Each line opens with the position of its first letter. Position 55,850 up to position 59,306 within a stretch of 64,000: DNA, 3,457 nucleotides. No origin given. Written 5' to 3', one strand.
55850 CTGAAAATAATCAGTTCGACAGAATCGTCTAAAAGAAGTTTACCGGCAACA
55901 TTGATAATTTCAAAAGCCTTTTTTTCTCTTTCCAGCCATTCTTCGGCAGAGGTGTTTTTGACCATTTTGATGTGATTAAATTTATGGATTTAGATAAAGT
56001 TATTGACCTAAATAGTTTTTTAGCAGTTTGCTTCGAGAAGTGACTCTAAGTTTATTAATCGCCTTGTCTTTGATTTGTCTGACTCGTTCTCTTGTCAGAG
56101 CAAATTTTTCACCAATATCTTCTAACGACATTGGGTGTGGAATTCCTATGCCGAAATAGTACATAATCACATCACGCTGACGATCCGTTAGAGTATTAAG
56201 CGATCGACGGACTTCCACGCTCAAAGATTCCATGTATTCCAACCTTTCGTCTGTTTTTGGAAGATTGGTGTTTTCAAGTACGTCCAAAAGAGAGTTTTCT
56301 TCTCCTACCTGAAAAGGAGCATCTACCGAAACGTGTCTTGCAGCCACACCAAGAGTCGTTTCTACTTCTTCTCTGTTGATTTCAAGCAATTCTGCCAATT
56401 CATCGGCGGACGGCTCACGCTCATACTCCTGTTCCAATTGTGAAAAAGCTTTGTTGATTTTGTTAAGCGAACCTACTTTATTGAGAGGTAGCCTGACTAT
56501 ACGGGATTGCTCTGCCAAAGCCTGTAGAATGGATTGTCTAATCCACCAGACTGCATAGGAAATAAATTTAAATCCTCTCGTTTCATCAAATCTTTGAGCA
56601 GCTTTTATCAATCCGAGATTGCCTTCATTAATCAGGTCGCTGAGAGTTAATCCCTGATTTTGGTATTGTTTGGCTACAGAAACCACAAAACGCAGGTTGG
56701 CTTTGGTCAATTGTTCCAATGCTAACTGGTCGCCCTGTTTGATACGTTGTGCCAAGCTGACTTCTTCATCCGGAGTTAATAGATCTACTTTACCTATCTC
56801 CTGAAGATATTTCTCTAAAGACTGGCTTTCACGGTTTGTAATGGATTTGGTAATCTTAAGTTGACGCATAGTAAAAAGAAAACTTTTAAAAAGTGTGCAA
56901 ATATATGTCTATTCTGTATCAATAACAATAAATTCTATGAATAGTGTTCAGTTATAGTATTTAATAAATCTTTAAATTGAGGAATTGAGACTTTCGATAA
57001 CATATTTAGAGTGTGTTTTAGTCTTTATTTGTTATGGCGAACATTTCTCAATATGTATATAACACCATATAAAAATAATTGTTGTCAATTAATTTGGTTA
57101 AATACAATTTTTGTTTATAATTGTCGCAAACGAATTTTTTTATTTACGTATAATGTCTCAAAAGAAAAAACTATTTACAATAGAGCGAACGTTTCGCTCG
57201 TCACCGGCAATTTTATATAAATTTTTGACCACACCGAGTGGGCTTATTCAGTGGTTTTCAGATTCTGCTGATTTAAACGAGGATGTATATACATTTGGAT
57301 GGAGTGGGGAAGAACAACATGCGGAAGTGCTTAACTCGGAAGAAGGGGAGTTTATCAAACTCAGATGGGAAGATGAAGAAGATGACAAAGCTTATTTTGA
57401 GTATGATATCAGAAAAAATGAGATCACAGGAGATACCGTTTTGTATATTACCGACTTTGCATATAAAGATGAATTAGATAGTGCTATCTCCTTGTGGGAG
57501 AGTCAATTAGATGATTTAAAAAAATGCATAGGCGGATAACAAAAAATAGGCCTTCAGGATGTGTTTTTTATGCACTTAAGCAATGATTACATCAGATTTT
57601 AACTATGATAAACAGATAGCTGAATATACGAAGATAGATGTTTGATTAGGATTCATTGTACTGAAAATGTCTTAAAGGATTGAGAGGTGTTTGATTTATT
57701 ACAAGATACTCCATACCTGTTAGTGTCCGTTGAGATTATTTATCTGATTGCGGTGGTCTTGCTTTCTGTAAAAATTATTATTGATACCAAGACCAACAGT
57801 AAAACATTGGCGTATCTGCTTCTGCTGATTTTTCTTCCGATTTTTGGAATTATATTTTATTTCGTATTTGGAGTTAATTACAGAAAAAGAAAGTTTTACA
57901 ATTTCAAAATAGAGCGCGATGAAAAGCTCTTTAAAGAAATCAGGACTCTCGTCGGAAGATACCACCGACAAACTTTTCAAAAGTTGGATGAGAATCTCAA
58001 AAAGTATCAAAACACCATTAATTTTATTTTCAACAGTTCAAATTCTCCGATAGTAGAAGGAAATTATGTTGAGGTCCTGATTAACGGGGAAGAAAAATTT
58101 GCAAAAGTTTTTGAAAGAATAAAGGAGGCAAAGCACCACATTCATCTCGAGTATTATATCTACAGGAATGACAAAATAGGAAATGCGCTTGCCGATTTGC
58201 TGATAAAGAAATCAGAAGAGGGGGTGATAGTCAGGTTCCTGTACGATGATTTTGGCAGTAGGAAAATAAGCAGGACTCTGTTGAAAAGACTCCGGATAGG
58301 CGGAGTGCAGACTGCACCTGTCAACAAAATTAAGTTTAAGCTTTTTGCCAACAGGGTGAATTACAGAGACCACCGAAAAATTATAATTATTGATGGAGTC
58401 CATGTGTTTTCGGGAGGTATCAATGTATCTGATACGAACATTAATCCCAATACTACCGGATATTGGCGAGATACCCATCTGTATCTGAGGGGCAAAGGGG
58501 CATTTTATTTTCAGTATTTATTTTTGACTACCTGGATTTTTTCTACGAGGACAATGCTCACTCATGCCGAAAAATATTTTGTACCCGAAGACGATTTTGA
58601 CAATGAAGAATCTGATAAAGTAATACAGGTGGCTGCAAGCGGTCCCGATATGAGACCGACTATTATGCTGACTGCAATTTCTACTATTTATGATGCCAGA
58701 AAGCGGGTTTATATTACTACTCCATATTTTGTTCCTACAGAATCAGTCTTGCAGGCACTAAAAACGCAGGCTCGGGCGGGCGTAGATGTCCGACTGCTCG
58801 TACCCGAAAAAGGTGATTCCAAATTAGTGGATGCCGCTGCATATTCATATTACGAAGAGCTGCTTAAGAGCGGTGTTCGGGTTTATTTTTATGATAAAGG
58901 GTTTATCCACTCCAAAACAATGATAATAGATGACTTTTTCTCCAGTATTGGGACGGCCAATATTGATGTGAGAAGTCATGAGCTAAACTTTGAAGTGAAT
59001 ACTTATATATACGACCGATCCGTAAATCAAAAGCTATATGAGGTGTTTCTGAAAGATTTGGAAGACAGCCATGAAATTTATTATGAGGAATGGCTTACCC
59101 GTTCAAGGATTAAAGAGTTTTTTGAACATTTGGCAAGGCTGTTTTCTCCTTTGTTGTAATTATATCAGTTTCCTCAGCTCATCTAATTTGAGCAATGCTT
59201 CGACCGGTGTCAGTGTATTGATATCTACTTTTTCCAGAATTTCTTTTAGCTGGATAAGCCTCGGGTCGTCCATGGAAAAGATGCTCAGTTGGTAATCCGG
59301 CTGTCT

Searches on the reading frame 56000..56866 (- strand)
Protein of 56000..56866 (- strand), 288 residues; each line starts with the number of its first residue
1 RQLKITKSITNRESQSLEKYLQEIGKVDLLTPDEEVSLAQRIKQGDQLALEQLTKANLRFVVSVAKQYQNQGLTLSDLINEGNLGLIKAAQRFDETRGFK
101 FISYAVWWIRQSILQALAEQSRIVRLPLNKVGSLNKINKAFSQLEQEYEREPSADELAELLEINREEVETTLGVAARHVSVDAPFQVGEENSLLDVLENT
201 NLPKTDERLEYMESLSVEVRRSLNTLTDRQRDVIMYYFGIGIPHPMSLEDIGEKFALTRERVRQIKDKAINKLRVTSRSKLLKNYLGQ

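Call 22: search_protein_families(library=pfam, proteins=[window:56000-56866:-], max_evalue=0.001)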
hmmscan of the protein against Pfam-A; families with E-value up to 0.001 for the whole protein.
window:56000-56866:- (288 aa): 4 families
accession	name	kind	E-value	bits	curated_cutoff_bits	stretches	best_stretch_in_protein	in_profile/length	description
PF04542.20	Sigma70_r2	-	9.2e-19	67.5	24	1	55-122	3-70/71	Sigma-70 region 2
PF04545.22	Sigma70_r4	-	9.5e-17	60.7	24.1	1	223-274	2-49/50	Sigma-70, region 4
PF00140.25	Sigma70_r1_2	-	1.8e-15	57.1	22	1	16-48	2-34/34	Sigma-70 factor, region 1.2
PF04539.22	Sigma70_r3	-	6.4e-14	52.3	25.3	1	134-202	3-71/78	Sigma-70 region 3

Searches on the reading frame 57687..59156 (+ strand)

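Call 22: search_protein_families(library=pfam, proteins=[window:57687-59156:+], max_evalue=0.001)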
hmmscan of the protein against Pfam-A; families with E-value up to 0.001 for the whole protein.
window:57687-59156:+ (490 aa): 4 families
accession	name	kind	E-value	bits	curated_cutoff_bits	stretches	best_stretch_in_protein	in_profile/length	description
PF13091.12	PLDc_2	-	1.2e-41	142.1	27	2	331-457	2-131/132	PLD-like domain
PF00614.28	PLDc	-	1.3e-08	34.9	21.9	1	405-429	3-27/28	Phospholipase D Active site motif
PF13396.11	PLDc_N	-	5.9e-08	33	23.3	1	21-62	1-41/42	Phospholipase_D-nuclease N-terminal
PF12725.13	DUF3810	-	0.00017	21.6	28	1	14-147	30-135/311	Protein of unknown function (DUF3810)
